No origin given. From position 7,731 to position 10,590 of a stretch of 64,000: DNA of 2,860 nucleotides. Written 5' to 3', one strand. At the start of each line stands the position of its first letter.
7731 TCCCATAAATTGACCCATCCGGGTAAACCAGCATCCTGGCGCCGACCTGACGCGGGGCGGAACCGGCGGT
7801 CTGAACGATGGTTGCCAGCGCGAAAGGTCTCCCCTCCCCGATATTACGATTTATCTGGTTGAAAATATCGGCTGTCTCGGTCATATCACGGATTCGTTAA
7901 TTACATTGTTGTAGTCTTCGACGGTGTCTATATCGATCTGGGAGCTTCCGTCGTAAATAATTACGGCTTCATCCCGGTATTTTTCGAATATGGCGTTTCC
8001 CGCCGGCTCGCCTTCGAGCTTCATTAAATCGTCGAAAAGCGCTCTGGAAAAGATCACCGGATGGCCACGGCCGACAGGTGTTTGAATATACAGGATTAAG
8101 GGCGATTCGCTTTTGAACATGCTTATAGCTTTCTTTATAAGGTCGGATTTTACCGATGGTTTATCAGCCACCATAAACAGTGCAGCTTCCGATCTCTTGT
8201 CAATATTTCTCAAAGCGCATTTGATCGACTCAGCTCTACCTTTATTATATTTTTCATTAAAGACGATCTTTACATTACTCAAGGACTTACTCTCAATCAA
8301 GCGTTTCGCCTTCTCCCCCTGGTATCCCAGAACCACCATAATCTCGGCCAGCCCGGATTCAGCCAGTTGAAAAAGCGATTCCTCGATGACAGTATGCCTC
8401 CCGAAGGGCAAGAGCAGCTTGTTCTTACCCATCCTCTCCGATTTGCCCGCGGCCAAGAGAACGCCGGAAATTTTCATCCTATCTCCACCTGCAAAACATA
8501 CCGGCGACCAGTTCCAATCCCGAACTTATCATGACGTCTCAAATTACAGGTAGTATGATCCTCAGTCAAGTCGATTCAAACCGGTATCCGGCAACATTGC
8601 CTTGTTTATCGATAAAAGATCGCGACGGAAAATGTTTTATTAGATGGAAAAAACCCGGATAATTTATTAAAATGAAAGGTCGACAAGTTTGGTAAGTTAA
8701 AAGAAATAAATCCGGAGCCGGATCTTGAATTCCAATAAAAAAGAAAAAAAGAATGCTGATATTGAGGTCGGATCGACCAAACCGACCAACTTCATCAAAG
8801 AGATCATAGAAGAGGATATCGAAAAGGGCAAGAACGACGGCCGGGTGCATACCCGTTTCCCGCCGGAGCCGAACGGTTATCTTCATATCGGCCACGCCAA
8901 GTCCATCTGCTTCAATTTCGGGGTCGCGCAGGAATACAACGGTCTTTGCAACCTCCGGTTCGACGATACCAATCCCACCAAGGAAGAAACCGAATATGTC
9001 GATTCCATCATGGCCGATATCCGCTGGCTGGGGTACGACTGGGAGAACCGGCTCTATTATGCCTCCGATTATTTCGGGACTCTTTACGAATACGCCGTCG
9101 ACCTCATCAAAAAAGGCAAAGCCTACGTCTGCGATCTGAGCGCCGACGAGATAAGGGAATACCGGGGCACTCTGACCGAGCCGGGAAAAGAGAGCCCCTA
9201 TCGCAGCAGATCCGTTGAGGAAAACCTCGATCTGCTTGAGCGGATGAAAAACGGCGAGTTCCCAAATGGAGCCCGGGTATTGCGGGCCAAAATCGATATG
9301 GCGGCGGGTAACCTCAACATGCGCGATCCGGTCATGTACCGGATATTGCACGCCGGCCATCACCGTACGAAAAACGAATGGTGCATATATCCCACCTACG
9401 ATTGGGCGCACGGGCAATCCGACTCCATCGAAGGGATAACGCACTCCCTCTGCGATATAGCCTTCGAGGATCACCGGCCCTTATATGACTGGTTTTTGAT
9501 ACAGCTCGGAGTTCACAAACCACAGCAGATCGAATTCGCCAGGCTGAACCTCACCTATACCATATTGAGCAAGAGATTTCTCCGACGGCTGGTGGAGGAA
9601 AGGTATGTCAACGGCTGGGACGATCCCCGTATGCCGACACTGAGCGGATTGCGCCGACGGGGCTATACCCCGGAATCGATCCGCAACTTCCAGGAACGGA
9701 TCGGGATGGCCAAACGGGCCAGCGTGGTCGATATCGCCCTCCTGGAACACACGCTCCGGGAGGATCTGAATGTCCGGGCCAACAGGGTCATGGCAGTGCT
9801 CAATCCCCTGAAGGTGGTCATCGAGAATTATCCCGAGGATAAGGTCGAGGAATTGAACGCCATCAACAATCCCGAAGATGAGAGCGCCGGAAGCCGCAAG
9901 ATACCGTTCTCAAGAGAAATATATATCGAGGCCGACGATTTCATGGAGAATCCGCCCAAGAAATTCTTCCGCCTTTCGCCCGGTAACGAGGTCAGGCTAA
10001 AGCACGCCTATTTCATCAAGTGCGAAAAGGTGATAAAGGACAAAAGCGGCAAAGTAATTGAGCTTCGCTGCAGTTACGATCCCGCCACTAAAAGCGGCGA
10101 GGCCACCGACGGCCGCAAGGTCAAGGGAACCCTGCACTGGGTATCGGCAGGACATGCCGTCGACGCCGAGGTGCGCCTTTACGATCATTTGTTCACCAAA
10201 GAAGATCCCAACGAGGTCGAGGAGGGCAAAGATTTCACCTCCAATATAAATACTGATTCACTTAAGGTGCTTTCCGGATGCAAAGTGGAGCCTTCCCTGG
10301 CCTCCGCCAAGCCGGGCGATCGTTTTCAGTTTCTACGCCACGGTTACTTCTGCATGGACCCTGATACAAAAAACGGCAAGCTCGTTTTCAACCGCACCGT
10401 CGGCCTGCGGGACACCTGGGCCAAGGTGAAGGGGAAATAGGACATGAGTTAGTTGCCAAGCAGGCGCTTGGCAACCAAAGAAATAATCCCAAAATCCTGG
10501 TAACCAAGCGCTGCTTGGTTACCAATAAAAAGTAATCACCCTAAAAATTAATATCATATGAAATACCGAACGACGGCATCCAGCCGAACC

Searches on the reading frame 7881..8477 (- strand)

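Call 75: search_protein_families(library=ncbifam, proteins=[window:7881-8477:-], max_evalue=0.000001)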
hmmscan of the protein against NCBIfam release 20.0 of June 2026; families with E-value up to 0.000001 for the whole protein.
window:7881-8477:- (198 aa): 17 families
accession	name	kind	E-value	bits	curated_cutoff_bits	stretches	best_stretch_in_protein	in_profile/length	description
TIGR03310.1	matur_MocA_YgfJ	equivalog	6.4e-45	153.4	186.45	1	5-191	2-187/188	molybdenum cofactor cytidylyltransferase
NF045665.1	NTPtran_DVU1551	equivalog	2e-34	119.2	315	1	3-193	1-190/359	DVU_1551 family NTP transferase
TIGR03202.1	pucB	equivalog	2.7e-29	102.3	235.05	1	4-189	2-192/192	xanthine dehydrogenase accessory protein PucB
NF053639.1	Mfer334_fam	equivalog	1.2e-16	61.2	260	1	6-124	3-130/209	pseudomurein biosynthesis protein PmurB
NF045782.1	NicBOxredNboR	equivalog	5.6e-16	58.8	260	1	2-188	8-201/206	nicotine blue oxidoreductase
TIGR03992.1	Arch_glmU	subfamily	1.1e-10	41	292.1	1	5-120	3-120/393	bifunctional sugar-1-phosphate nucleotidylyltransferase/acetyltransferase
TIGR01173.1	glmU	equivalog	6.6e-10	38.4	366.85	1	6-138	4-136/452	bifunctional UDP-N-acetylglucosamine diphosphorylase/glucosamine-1-phosphate N-acetyltransferase GlmU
NF001457.0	PRK00317.1-3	equivalog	2.7e-09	36.8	164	1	4-150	3-144/200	molybdenum cofactor guanylyltransferase MobA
NF010933.0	PRK14353.1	equivalog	2.7e-09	36.1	505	1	3-127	6-130/453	bifunctional UDP-N-acetylglucosamine diphosphorylase/glucosamine-1-phosphate N-acetyltransferase GlmU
NF010935.0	PRK14355.1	equivalog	3.4e-09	35.8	718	1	2-131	3-131/459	bifunctional UDP-N-acetylglucosamine diphosphorylase/glucosamine-1-phosphate N-acetyltransferase GlmU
NF010932.0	PRK14352.1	equivalog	1.3e-08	34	611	1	4-125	8-130/488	bifunctional UDP-N-acetylglucosamine diphosphorylase/glucosamine-1-phosphate N-acetyltransferase GlmU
TIGR00453.1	ispD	equivalog_domain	3.1e-08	33.3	181.3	1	6-130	3-127/219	2-C-methyl-D-erythritol 4-phosphate cytidylyltransferase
NF010934.1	PRK14354.1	equivalog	3.5e-08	32.4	450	1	6-124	3-118/447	bifunctional UDP-N-acetylglucosamine diphosphorylase/glucosamine-1-phosphate N-acetyltransferase GlmU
NF010940.0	PRK14360.1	equivalog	7.9e-08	31.3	602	1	6-131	5-129/452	bifunctional UDP-N-acetylglucosamine diphosphorylase/glucosamine-1-phosphate N-acetyltransferase GlmU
TIGR02665.1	molyb_mobA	equivalog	2.3e-07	31.1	151.85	1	3-142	1-133/186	molybdenum cofactor guanylyltransferase MobA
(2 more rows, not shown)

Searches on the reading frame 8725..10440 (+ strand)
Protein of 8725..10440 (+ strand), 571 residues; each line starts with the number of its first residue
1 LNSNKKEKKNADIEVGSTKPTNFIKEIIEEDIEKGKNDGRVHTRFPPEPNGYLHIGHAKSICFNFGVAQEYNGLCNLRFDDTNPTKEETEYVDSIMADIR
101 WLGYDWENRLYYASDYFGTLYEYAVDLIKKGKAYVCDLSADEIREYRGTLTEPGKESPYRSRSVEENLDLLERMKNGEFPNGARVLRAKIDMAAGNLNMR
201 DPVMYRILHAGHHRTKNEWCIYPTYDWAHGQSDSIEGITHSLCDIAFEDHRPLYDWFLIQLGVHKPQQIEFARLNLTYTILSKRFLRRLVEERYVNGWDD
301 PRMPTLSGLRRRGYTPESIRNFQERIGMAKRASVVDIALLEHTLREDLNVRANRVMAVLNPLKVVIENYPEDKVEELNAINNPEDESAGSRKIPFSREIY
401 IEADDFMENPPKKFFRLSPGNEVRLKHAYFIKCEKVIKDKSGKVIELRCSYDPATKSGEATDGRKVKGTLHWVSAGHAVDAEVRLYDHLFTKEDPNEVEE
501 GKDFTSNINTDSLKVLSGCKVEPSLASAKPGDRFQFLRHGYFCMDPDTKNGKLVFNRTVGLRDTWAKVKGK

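Call 72: search_protein_families(library=pfam, proteins=[window:8725-10440:+], max_evalue=0.00001)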
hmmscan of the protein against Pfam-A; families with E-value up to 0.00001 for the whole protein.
window:8725-10440:+ (571 aa): 3 families
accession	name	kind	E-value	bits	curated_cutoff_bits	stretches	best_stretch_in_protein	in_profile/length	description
PF00749.27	tRNA-synt_1c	-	5.8e-105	351.1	23.4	1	41-345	2-309/314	tRNA synthetases class I (E and Q), catalytic domain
PF03950.23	tRNA-synt_1c_C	-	1.5e-32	112.1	23.9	1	352-452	1-91/91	tRNA synthetases class I (E and Q), anti-codon binding domain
PF20974.2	tRNA-synt_1c_C2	-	5.2e-25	88.4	23.9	1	469-545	1-69/69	tRNA synthetases class I (E and Q), anti-codon binding domain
